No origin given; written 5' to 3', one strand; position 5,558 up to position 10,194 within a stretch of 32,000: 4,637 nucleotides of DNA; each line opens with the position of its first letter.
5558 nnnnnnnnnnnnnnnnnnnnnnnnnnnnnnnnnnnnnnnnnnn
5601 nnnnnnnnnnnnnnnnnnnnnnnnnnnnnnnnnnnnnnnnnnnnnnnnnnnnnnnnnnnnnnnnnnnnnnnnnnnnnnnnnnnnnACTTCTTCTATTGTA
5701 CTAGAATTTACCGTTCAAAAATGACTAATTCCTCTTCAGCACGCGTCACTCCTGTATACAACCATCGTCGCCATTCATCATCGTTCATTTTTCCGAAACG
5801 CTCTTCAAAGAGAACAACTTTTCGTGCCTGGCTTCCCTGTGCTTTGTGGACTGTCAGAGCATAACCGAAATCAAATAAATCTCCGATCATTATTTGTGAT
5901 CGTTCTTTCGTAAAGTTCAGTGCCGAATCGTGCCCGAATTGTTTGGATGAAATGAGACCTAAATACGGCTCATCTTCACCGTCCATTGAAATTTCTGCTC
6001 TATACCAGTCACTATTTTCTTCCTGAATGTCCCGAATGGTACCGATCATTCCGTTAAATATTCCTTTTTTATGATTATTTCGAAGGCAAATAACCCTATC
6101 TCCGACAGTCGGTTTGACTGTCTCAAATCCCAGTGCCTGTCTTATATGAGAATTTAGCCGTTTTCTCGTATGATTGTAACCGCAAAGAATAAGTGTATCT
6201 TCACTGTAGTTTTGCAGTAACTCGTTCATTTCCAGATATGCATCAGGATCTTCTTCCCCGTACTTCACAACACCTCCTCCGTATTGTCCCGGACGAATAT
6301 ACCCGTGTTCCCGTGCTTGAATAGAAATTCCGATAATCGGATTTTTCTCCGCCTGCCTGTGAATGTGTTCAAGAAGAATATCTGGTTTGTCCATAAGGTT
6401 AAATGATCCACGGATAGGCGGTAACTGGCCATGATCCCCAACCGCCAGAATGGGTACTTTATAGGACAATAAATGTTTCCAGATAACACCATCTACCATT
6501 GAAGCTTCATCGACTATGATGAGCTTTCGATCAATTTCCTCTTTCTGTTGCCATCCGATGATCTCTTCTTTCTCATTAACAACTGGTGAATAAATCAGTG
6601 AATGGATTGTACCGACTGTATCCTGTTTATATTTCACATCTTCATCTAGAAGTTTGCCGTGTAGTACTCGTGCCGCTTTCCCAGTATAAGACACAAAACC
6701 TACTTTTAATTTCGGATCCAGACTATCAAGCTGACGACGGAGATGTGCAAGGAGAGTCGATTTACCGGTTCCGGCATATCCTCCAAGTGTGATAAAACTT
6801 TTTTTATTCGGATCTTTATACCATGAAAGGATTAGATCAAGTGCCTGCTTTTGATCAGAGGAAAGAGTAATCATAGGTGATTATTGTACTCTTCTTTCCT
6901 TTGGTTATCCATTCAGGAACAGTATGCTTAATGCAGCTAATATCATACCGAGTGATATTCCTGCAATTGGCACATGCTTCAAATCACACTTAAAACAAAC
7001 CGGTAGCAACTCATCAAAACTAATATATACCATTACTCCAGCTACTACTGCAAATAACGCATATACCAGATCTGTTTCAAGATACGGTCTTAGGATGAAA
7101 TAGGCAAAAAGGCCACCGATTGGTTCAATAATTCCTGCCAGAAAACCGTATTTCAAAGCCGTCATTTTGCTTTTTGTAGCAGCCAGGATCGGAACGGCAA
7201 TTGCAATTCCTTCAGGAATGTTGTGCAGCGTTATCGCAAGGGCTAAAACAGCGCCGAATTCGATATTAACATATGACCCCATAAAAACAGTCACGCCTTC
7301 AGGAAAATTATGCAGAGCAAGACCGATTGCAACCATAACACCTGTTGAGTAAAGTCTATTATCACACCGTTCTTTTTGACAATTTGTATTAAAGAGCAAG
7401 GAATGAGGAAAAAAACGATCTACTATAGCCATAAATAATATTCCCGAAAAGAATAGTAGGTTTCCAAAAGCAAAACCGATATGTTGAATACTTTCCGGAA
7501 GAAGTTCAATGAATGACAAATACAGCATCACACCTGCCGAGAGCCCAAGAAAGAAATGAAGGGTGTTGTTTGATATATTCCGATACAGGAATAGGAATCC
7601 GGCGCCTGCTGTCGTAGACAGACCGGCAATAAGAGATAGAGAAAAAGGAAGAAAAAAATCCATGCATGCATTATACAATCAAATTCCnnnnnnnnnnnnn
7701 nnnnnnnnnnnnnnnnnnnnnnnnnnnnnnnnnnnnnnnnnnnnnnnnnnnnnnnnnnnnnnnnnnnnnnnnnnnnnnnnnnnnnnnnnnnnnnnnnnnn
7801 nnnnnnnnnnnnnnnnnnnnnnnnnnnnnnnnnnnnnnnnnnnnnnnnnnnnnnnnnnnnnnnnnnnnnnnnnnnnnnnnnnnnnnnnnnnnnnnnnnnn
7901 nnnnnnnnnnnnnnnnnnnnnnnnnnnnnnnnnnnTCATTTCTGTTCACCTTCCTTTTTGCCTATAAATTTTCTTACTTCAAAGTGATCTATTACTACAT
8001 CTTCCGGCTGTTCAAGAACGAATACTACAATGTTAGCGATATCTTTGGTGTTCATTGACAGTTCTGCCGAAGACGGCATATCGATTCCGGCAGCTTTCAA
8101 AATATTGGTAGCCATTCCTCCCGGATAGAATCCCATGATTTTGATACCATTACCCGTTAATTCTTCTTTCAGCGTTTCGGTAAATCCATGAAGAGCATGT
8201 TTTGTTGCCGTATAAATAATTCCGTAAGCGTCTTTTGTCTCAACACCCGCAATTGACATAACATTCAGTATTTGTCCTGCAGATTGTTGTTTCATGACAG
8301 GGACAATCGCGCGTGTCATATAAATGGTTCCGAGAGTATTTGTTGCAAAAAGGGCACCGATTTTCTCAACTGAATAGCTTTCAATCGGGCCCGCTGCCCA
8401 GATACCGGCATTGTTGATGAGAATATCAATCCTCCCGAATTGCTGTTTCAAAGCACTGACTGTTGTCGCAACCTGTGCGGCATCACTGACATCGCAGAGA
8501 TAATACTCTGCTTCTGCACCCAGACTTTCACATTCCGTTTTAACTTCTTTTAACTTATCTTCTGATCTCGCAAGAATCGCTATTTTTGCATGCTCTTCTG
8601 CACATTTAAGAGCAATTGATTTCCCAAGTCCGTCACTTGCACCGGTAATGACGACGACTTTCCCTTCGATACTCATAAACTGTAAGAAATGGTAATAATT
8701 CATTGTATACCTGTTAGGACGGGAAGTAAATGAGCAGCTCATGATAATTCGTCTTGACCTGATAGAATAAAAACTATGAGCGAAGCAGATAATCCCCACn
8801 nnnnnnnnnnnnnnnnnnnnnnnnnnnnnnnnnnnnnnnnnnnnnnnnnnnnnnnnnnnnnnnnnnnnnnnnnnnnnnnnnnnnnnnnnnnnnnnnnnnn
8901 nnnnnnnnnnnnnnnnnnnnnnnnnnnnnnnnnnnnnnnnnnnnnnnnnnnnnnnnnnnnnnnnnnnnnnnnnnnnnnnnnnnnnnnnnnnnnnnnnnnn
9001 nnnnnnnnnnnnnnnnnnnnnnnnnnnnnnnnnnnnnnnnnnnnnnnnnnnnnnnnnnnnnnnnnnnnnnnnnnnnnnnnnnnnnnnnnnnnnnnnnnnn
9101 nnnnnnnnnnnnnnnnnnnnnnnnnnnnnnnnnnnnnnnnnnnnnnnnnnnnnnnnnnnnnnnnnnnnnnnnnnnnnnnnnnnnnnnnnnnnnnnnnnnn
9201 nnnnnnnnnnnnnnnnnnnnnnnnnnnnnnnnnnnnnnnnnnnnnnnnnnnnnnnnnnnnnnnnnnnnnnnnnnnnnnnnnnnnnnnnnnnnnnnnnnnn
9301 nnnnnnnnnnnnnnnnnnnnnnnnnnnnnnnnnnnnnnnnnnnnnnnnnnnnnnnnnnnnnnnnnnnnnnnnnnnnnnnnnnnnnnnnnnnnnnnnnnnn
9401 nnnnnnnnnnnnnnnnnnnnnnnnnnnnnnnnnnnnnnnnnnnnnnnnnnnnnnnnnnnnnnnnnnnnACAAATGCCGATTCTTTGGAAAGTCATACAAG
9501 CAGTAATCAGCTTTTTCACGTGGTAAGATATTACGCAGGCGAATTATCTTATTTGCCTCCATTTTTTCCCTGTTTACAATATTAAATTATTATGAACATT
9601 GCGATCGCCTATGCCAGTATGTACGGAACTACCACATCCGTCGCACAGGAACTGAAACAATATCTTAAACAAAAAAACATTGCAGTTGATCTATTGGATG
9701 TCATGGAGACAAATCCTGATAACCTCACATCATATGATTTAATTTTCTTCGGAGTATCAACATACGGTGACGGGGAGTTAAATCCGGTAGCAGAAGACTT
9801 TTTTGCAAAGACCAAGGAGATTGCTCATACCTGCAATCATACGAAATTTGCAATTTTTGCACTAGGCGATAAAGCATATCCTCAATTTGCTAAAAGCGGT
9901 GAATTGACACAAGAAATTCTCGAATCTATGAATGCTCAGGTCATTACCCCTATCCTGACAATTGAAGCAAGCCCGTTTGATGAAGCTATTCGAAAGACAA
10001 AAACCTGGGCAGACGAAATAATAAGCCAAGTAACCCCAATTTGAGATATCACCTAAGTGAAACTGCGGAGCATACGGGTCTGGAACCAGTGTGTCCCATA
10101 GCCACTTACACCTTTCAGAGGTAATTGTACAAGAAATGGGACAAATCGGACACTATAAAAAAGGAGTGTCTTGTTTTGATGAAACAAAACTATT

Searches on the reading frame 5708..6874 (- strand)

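Call 22: search_protein_families(library=pfam, proteins=[window:5708-6874:-], max_evalue=0.001)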
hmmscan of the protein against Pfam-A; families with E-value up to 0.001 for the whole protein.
window:5708-6874:- (388 aa): 10 families
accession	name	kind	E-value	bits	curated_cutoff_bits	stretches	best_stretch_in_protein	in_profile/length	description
PF13604.12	AAA_30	-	1e-16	61.7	27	1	4-177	2-159/191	AAA domain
PF13245.12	AAA_19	-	1.1e-16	61.6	25.1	1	25-153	11-131/134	AAA domain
PF13538.12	UvrD_C_2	-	5.4e-16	58.6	27.4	1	337-385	2-51/52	UvrD-like helicase C-terminal domain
PF18335.7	SH3_13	-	7.4e-09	35.7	41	1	255-287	26-58/65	ATP-dependent RecD-like DNA helicase SH3 domain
PF01443.25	Viral_helicase1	-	2.6e-07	31.1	21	0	332-386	178-227/228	Viral superfamily 1 RNA helicase core domain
PF05970.20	PIF1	-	1.8e-06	28.2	25.9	1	4-135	2-122/223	PIF1-like helicase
PF13401.12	AAA_22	-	0.00018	22.2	27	0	24-135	4-104/130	AAA domain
PF13191.12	AAA_16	-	0.00033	21.6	32.6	1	14-78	14-85/167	AAA ATPase domain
PF24883.2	NPHP3_N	-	0.0004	21.1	24.8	1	16-66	13-63/164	Nephrocystin 3, N-terminal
PF09848.15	SLFN-g3_helicase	-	0.00072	19.4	24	0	28-124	4-88/354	Schlafen group 3, DNA/RNA helicase domain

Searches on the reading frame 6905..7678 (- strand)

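Call 22: search_protein_families(library=pfam, proteins=[window:6905-7678:-], max_evalue=0.001)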
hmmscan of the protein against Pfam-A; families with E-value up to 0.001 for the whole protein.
window:6905-7678:- (257 aa): 1 family
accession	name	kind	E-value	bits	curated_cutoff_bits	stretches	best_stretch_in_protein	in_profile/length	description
PF02535.28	Zip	-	4.6e-28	98.8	35.1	2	109-249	174-320/323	ZIP Zinc transporter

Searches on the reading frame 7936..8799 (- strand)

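Call 22: search_protein_families(library=pfam, proteins=[window:7936-8799:-], max_evalue=0.001)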
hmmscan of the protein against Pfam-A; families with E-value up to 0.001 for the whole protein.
window:7936-8799:- (287 aa): 4 families
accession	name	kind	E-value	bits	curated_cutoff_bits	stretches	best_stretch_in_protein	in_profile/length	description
PF00106.31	adh_short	-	6.3e-54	182.9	26.6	1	47-236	1-189/195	short chain dehydrogenase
PF13561.12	adh_short_C2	-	8.5e-37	127.4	27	1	53-238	1-185/236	Enoyl-(Acyl carrier protein) reductase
PF08659.16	KR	-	3e-15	57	22.6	1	49-211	3-164/180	KR domain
PF02719.21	Polysacc_synt_2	-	0.00023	20.9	20.2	1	49-146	1-100/293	Polysaccharide biosynthesis protein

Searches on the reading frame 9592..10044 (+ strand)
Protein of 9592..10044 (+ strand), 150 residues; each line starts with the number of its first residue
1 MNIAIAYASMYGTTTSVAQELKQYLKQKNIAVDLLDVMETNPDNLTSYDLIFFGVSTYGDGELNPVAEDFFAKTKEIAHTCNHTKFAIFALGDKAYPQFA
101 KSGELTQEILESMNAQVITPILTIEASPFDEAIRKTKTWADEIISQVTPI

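Call 22: search_protein_families(library=pfam, proteins=[window:9592-10044:+], max_evalue=0.001)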
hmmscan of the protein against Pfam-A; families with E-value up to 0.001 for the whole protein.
window:9592-10044:+ (150 aa): 2 families
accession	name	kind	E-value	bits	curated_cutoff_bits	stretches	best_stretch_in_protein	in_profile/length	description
PF00258.30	Flavodoxin_1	-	5.5e-23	82.1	25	1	5-129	1-132/143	Flavodoxin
PF12724.12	Flavodoxin_5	-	1e-09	39.3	27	1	5-90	2-82/145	Flavodoxin domain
